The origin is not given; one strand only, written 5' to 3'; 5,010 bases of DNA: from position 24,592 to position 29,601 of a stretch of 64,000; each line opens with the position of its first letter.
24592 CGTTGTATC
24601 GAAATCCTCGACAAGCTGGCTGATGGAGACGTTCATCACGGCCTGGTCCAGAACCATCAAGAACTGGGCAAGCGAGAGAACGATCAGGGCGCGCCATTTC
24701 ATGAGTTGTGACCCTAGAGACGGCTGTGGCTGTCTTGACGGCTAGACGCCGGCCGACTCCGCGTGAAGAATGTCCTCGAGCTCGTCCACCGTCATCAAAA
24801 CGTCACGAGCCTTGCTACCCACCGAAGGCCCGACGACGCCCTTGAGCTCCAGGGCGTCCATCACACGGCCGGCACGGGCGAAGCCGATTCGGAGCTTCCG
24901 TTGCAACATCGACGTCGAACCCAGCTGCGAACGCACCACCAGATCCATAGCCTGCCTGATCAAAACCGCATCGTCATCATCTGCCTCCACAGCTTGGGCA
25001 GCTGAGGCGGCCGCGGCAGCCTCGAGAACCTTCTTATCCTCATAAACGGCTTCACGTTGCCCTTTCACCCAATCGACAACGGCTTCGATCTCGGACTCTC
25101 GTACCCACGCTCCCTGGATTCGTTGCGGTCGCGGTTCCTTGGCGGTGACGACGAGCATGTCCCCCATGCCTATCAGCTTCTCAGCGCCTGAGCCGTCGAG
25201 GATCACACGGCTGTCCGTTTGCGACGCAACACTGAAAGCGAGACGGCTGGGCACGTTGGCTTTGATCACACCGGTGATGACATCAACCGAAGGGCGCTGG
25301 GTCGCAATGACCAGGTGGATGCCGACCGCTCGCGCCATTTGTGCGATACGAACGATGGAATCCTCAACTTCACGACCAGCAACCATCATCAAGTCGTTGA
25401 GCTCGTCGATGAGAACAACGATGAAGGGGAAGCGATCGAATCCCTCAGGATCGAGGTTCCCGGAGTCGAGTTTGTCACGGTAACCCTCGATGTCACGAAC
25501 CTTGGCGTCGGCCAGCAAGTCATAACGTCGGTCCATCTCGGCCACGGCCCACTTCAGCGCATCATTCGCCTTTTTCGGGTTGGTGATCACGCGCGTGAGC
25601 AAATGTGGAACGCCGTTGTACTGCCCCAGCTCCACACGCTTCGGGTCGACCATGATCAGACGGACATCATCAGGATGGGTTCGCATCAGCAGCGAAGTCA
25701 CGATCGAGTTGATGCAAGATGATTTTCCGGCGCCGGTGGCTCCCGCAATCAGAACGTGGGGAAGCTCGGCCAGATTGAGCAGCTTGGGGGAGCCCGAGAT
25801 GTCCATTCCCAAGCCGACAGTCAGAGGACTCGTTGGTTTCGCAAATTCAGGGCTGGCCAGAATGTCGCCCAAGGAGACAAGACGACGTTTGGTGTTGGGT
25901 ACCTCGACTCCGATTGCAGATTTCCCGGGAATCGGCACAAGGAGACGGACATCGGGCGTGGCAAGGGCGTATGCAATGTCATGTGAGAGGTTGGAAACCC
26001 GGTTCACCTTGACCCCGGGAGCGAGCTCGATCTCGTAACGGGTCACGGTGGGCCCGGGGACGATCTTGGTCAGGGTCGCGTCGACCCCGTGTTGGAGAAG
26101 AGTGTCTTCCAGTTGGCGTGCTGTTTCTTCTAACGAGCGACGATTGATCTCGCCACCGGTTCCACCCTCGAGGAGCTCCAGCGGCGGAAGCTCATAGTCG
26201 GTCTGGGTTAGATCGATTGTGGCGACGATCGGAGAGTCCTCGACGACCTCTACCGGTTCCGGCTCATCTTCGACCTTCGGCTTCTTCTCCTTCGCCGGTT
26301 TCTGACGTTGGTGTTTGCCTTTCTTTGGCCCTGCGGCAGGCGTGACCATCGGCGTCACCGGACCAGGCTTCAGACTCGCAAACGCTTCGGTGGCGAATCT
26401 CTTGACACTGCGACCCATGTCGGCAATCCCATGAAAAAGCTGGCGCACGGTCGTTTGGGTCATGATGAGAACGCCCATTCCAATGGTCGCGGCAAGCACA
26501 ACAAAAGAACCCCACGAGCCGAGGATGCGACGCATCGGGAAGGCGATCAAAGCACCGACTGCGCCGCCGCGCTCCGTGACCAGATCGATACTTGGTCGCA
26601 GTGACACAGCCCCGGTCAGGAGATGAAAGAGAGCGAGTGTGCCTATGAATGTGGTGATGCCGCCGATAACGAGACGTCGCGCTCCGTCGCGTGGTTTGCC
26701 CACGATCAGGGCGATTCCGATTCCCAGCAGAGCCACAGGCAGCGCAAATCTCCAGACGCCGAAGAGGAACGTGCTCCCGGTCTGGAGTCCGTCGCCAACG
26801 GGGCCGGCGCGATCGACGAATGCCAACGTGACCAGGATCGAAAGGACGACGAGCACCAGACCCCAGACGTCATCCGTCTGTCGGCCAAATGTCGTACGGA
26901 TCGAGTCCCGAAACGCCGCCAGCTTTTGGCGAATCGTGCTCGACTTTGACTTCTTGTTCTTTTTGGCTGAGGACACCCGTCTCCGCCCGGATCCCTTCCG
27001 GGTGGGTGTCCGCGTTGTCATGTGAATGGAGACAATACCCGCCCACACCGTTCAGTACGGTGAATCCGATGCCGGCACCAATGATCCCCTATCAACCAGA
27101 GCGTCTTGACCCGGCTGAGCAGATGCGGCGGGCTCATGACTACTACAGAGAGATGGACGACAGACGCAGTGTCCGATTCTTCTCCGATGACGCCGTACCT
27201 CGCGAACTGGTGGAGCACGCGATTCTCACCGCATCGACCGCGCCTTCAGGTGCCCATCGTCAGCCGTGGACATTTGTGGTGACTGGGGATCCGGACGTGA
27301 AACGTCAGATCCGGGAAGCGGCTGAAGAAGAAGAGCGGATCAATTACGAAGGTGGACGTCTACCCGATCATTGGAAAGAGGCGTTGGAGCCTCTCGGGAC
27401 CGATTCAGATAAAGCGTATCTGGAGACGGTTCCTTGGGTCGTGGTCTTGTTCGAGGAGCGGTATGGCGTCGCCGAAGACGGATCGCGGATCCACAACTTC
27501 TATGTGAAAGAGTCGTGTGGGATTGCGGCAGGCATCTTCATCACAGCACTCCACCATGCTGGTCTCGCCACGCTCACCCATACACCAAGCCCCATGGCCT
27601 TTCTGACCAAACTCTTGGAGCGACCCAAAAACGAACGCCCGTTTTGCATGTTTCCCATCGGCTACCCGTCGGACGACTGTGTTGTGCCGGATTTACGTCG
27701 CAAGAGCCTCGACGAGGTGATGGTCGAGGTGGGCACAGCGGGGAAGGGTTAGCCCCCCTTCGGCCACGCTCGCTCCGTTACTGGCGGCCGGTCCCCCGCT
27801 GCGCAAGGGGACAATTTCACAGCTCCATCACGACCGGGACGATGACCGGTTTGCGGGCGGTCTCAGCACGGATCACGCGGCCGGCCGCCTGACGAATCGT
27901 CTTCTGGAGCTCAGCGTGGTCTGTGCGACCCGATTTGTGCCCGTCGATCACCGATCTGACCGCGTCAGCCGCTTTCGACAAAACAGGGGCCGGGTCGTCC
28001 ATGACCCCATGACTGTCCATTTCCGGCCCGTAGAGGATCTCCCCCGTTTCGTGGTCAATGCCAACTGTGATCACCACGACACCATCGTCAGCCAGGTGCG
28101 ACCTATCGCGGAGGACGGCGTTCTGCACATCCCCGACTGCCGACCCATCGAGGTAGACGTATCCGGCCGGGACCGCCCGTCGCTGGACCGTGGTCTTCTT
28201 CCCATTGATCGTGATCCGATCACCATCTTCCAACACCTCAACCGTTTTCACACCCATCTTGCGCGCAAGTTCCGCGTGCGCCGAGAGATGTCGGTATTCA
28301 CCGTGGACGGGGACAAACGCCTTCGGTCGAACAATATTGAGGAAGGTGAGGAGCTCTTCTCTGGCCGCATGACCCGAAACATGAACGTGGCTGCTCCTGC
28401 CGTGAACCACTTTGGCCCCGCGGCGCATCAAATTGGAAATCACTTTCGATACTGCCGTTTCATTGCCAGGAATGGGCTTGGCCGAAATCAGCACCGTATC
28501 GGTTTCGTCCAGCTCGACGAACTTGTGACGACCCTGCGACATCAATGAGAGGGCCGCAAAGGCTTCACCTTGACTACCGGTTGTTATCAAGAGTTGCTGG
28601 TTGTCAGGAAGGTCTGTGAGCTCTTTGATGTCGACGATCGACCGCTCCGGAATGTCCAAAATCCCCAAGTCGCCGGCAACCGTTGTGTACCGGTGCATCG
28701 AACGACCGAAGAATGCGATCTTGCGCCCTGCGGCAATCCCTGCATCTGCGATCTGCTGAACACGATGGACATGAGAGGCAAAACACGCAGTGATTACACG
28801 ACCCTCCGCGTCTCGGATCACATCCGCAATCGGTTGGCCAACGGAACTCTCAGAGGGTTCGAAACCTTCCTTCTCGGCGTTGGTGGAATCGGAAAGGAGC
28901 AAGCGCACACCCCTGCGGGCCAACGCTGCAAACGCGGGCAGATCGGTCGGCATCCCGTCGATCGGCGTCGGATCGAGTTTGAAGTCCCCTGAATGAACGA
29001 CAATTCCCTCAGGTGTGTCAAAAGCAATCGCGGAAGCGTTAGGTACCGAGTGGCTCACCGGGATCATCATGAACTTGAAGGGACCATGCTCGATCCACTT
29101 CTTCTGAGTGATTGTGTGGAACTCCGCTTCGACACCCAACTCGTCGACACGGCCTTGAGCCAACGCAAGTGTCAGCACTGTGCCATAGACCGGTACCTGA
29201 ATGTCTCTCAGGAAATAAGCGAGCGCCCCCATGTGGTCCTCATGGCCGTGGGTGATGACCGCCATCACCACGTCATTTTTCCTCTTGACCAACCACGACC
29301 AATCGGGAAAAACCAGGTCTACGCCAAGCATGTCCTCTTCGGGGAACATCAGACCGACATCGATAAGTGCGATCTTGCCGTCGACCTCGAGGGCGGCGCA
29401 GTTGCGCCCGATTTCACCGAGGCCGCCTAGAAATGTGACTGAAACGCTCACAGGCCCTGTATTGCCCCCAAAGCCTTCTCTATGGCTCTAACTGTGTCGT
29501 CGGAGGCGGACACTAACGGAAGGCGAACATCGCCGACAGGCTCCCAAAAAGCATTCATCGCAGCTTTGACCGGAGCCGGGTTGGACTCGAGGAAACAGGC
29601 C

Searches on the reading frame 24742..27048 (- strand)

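Call 5: search_protein_families(library=pfam, proteins=[window:24742-27048:-])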
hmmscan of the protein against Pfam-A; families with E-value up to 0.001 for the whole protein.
window:24742-27048:- (768 aa): 6 families
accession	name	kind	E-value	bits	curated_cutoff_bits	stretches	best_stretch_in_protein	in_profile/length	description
PF01580.24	FtsK_SpoIIIE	-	3e-62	210.4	24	1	393-588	2-221/221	FtsK/SpoIIIE family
PF17854.6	FtsK_alpha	-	1.2e-28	99.7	22.9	1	287-385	1-101/101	FtsK alpha domain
PF09397.16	FtsK_gamma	-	2.5e-22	78.8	30.6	1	694-753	4-63/63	Ftsk gamma domain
PF13491.11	FtsK_4TM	-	2.4e-06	27.7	23.1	1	82-207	48-169/171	4TM region of DNA translocase FtsK/SpoIIIE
PF12846.13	AAA_10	-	0.00014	21.5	27.5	0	430-476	22-63/362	AAA-like domain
PF01935.23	DUF87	-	0.00037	21.1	23.2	1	418-470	10-61/220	Helicase HerA, central domain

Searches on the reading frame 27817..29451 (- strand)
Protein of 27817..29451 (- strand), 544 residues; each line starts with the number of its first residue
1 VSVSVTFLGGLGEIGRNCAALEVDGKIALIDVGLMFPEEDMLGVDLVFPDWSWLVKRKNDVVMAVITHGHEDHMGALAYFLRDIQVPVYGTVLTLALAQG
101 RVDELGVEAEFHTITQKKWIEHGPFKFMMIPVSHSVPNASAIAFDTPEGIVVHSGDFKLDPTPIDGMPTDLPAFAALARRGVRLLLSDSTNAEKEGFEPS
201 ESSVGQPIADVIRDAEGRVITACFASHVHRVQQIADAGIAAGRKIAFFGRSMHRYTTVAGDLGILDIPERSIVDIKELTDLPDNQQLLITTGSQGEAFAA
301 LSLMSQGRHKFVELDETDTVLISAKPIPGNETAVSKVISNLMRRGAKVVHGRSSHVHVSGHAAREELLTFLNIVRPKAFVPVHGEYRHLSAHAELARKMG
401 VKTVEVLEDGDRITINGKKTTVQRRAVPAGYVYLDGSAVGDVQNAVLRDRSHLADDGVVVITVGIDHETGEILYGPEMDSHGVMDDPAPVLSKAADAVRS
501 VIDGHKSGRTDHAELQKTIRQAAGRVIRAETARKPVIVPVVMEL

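Call 5: search_protein_families(library=pfam, proteins=[window:27817-29451:-])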
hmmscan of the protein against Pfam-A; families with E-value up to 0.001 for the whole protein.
window:27817-29451:- (544 aa): 5 families
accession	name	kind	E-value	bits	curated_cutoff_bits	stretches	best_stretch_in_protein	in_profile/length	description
PF22505.1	RNase_J_b_CASP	-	3.1e-46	156.7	27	1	216-341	1-126/126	Ribonuclease J, beta-CASP domain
PF17770.6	RNase_J_C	-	3.4e-22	79.8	23.8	1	446-544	1-102/102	Ribonuclease J C-terminal domain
PF07521.17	RMMBL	-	4.9e-17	62.1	21.6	1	354-403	9-60/63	Zn-dependent metallo-hydrolase RNA specificity domain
PF00753.33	Lactamase_B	-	1.3e-08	35.5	22.7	1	14-164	4-157/196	Metallo-beta-lactamase superfamily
PF12706.13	Lactamase_B_2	-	7.8e-07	29.3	27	1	59-159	29-145/200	Beta-lactamase superfamily domain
